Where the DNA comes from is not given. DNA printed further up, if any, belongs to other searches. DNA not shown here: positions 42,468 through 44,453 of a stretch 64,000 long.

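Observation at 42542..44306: Unusual four-part domain architecture: CxxCH + putative porin + cytochrome c + YtkA/FixH-like domain in one polypeptide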

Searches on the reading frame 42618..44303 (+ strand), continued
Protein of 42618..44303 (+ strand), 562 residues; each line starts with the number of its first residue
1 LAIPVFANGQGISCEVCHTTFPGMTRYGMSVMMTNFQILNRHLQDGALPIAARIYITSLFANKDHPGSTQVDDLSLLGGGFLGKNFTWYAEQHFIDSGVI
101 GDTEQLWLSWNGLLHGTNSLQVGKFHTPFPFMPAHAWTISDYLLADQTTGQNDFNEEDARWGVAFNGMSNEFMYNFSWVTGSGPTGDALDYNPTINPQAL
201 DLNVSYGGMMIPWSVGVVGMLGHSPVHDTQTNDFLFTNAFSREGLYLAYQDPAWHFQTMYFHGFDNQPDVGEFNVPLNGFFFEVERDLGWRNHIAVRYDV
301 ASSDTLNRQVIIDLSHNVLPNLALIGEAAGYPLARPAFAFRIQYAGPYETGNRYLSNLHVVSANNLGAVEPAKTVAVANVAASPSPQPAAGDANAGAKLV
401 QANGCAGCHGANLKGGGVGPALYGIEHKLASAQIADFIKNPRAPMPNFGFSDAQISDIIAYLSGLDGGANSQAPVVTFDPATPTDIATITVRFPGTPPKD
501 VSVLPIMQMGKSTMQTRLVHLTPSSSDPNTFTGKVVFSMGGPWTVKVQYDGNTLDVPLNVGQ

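Call 27: predict_structure(alignment_id=A3)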
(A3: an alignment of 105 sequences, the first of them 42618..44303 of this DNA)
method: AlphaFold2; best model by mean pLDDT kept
length: 562 residues; sequences in the alignment: 105
mean_pLDDT: 75.5   pTM: 0.59
mean pLDDT of the five models: 75.5, 73.7, 73.0, 70.7, 66.9
residues with pLDDT >= 90: 153; 70-90: 241; 50-70: 92; < 50: 76
segments of 3 or more residues with pLDDT < 50: 1-5, 7-20, 132-134, 365-389, 404-422, 443-446
pLDDT, mean of each block of 10 residues (from residue 1): 40 39 55 68 65 89 91 84 84 86 80 83 76 61 85 85 88 90 88 94 84 88 95 95 89 86 93 92 86 89 77 87 90 89 78 66 46 26 35 67 45 39 57 75 55 78 57 74 82 85 82 77 88 87 84 78 60
secondary structure, 60 per line:
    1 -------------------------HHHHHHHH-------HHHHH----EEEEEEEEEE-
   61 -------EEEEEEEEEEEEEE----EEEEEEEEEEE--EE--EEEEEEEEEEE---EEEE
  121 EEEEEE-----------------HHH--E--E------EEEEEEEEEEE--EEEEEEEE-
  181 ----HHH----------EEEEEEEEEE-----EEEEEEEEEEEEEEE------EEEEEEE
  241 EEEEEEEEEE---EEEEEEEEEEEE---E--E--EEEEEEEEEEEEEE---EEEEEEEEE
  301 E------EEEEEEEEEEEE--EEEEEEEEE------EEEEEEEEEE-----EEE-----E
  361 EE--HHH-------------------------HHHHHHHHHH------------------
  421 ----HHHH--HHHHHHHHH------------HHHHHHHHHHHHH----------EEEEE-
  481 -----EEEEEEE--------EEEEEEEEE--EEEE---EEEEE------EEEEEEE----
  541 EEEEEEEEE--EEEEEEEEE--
elements in order: H26-33 H41-45 E50-59 E68-81 E86-96 E103-113 E117-126 E159-169 E172-179 E198-207 E213-227 E234-250 E254-265 E275-288 E292-301 E308-319 E322-330 E337-346 E352-354 E360-362 H393-402 H425-428 H431-439 H452-464 E475-479 E486-492 E501-509 E512-515 E519-523 E530-536 E541-549 E552-560

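Call 32: fold_search(model_id=the predicted structure, library=pdb)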
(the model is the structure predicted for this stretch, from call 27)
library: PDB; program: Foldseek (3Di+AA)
matches with E <= 10: 1159; with E <= 0.001: 185
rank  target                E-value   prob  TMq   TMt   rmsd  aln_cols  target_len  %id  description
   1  6ehb_B                3.2e-11  1.00  0.38  0.65   6.6       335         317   12  OmpU, an outer membrane protein, of Vibrio cholerae (released 2018-04-25)
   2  5onu_A                1.4e-10  1.00  0.36  0.61   7.1       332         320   14  Trimeric OmpU structure (released 2018-01-03)
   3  6ehb_C                3.9e-10  1.00  0.36  0.61   6.8       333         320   13  OmpU, an outer membrane protein, of Vibrio cholerae (released 2018-04-25)
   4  5o9c_A                6.5e-10  1.00  0.39  0.60   6.7       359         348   10  Crystal structure of Omp36 from Enterobacter aerogenes (released 2018-06-27)
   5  4kr8_C                7.6e-10  1.00  0.39  0.61   6.1       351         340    7  Salmonella typhi OmpF complex with Daunomycin (released 2014-05-28)
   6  9j9p                  3.3e-09  1.00  0.39  0.62   5.6       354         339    8  artificial mononuclear Zn-bound metalloprotein 3 (M3:Zn) (released 2025-07-02)
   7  5mdo_A                4.3e-09  1.00  0.40  0.63   6.1       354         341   11  Crystal structure of in vitro folded Chitoporin VhChip from Vibrio harveyi (crystal form I) (released 2017-12-20)
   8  6ehe                  4.3e-09  1.00  0.40  0.69   5.5       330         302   10  OmpTdeltaL8 (loop L8 deletion mutant of OmpT), an outer membrane protein of Vibrio cholerae (released 2018-04-25)
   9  4d64_A                4.5e-09  1.00  0.40  0.60   6.0       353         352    8  Structure of porin Omp-Pst1 from P. stuartii; the crystallographic symmetry generates a dimer of trimers. (released 2016-03-09)
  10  5oyk                  4.5e-09  1.00  0.36  0.59   6.7       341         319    9  Outer-membrane expressed OmpT of Vibrio cholerae (released 2018-04-25)
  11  5nup_A                4.7e-09  1.00  0.39  0.60   6.1       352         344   10  Structural basis for maintenance of bacterial outer membrane lipid asymmetry (released 2017-10-25)
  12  4d65_A                4.7e-09  1.00  0.40  0.61   6.2       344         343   10  Structure of porin Omp-Pst2 from P. stuartii; the asymmetric unit contains a dimer of trimers. (released 2016-03-09)
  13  7pzf_A                5.5e-09  1.00  0.39  0.59   6.2       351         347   11  Crystal structure of the OmpK36 TD insertion chimera from Klebsiella pneumonia (released 2022-07-06)
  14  7q3t_A                6.2e-09  1.00  0.38  0.58   6.5       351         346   11  Crystal structure of the OmpK36 D insertion chimera from Klebsiella pneumonia (released 2022-07-06)
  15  3wi5                  7.2e-09  1.00  0.40  0.67   5.1       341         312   15  Crystal structure of the Loop 7 mutant PorB from Neisseria meningitidis serogroup B (released 2014-01-01)
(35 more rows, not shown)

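Call 58: find_encoding_contigs(protein=P0111, flank=6000, max_places=1)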
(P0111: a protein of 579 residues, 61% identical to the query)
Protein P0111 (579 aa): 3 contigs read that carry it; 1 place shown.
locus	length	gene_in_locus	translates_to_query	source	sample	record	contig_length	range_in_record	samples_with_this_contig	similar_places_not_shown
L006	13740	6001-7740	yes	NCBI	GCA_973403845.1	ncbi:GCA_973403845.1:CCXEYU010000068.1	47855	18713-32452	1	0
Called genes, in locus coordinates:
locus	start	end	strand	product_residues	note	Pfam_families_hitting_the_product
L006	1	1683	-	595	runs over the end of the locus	PF05221:AdoHcyase, PF02826:2-Hacid_dh_C, PF00670:AdoHcyase_NAD, PF07991:KARI_N (weak)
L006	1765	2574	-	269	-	-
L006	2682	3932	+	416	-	PF00328:His_Phos_2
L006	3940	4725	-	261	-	PF00149:Metallophos, PF13277:YmdB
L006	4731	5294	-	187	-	-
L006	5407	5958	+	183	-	-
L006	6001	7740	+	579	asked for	PF00034:Cytochrom_C (weak), PF13442:Cytochrome_CBB3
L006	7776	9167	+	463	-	PF07732:Cu-oxidase_3, PF00394:Cu-oxidase, PF07731:Cu-oxidase_2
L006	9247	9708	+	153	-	-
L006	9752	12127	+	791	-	PF13620:CarboxypepD_reg, PF07715:Plug, PF00593:TonB_dep_Rec_b-barrel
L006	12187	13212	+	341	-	PF01073:3Beta_HSD (weak), PF01370:Epimerase, PF04321:RmlD_sub_bind (faint), PF16363:GDP_Man_Dehyd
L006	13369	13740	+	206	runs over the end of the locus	-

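Call 59: find_encoding_contigs(protein=P0101, flank=6000, max_places=1)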
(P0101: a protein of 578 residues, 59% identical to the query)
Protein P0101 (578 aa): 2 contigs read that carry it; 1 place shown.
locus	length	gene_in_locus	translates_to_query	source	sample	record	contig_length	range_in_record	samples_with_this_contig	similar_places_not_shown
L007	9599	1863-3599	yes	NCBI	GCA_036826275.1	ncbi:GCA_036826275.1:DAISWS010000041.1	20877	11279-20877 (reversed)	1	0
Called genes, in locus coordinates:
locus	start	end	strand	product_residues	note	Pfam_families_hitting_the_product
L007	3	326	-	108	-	?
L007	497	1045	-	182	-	-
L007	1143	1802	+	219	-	-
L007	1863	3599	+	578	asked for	PF00034:Cytochrom_C, PF13442:Cytochrome_CBB3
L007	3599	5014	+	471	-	PF07732:Cu-oxidase_3, PF00394:Cu-oxidase, PF07731:Cu-oxidase_2, PF07732:Cu-oxidase_3 (weak)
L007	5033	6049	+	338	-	PF01073:3Beta_HSD, PF01370:Epimerase, PF04321:RmlD_sub_bind (faint), PF16363:GDP_Man_Dehyd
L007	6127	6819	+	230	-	-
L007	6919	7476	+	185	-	PF00578:AhpC-TSA, PF02630:SCO1-SenC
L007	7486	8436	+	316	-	PF02630:SCO1-SenC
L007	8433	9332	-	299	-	-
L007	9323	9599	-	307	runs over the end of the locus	-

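Call 60: find_encoding_contigs(protein=P0084, flank=6000, max_places=1)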
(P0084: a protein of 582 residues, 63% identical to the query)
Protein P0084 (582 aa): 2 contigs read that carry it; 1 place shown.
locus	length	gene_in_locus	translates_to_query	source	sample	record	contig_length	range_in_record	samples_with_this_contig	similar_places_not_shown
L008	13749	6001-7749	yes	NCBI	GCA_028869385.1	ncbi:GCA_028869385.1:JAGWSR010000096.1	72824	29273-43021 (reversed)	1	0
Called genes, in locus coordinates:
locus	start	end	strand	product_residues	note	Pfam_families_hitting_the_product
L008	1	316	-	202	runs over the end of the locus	PF13189:Cytidylate_kin2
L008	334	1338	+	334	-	PF00005:ABC_tran, PF13304:AAA_21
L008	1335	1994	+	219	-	PF25087:GMPPB_C (faint), PF00132:Hexapep (faint), PF14602:Hexapep_2 (weak)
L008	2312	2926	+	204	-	PF06182:ABC2_membrane_6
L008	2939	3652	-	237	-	PF02678:Pirin, PF07883:Cupin_2 (faint), PF17954:Pirin_C_2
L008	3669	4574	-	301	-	PF00730:HhH-GPD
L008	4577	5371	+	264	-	PF06182:ABC2_membrane_6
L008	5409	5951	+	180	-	-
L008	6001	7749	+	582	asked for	PF00034:Cytochrom_C (weak), PF13442:Cytochrome_CBB3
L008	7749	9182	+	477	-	PF07732:Cu-oxidase_3, PF00394:Cu-oxidase, PF07731:Cu-oxidase_2, PF00394:Cu-oxidase (weak)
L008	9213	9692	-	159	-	PF00160:Pro_isomerase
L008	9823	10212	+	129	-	PF13581:HATPase_c_2, PF02518:HATPase_c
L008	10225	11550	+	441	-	PF04389:Peptidase_M28, PF01546:Peptidase_M20 (weak)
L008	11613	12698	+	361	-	-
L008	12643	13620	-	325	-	PF02401:LYTB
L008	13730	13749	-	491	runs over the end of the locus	-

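Call 61: search_solved_structures(query=L001:9617-11041:+, max_evalue=1e-10)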
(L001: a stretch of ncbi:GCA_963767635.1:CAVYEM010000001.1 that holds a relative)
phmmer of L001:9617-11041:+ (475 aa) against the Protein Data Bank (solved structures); distinct sequences matched with E-value up to 1e-10: 97 (the best 60 are shown).
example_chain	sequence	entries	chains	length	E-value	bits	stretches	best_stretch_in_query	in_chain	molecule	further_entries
4f7k_A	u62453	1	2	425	1.1e-37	133.2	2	47-167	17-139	Laccase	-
3g5w_A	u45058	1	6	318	2.8e-35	125.4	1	51-298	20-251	Multicopper oxidase type 1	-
6vow_A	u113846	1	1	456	4.6e-35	124.6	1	33-155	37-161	multicopper oxidase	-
6vox_A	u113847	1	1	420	9.5e-35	123.6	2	35-152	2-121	Copper oxidase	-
2zwn_A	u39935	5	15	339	9e-34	120.4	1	35-297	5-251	two-domain type laccase | Multicopper oxidase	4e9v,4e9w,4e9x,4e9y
9gly_A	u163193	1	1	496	1.4e-31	113.1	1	50-383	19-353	Laccase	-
3v9e_A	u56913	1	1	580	6.5e-31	111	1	46-291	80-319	Laccase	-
3sqr_A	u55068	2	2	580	1.5e-30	109.7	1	46-291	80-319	laccase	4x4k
5nq8_A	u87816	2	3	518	2e-30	109.3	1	27-157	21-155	Laccase | Laccase, izoform II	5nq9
5nq7_A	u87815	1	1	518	2.6e-30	109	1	29-157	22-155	Laccase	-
5ehf_A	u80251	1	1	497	2.4e-28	102.5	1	49-303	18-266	Laccase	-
1hfu_A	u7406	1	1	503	2.5e-28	102.4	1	31-383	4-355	LACCASE 1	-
3fpx_A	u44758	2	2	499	3e-28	102.1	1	38-284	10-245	Laccase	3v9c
3pxl_A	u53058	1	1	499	3e-28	102.1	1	38-284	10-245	Laccase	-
1a65_A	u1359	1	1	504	3.4e-28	102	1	35-383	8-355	LACCASE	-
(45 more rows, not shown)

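Call 62: search_protein_families(library=ncbifam, proteins=[L001:9617-11041:+, L001:11044-11568:+, L002:7428-7958:+, L001:15205-15891:+, L001:6773-7822:+], max_evalue=0.1)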
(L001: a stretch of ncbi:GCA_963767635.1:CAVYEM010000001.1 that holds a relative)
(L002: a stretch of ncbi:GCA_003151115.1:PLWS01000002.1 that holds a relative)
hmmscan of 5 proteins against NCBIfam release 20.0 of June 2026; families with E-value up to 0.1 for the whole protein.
L001:9617-11041:+ (475 aa): 8 families
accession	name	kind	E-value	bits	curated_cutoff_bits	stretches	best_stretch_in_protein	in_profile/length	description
TIGR01480.1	copper_res_A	subfamily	1.1e-54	186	478.95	3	22-168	36-181/593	copper resistance system multicopper oxidase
TIGR03388.1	ascorbase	equivalog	1.6e-30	106.3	614.8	2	56-285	23-263/542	L-ascorbate oxidase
TIGR03389.1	laccase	equivalog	2.1e-27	96.1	558.9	2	57-286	26-248/539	laccase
NF008205.1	PRK10965.1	equivalog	6.1e-26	91.3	525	2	25-287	39-286/529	multicopper oxidase CueO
TIGR03390.1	ascorbOXfungal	equivalog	5.1e-24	84.7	445.35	2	56-286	30-260/538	L-ascorbate oxidase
TIGR02376.1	Cu_nitrite_red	equivalog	3.9e-12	46.1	296.3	2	48-296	42-290/326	copper-containing nitrite reductase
NF008135.0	PRK10883.1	equivalog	1.2e-08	33.9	581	1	57-285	69-281/471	cell division protein FtsP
NF045554.1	AmiPhnlOxPhsA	equivalog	2.2e-05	23.3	950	2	17-82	10-72/581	O-aminophenol oxidase PhsA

L001:11044-11568:+ (175 aa): 0 families

L002:7428-7958:+ (177 aa): 0 families

L001:15205-15891:+ (229 aa): 1 family
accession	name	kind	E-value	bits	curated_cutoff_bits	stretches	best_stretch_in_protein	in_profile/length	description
NF004634.0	PRK05980.1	equivalog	0.021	14.2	375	0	90-121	113-145/263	crotonase/enoyl-CoA hydratase family protein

L001:6773-7822:+ (350 aa): 0 families
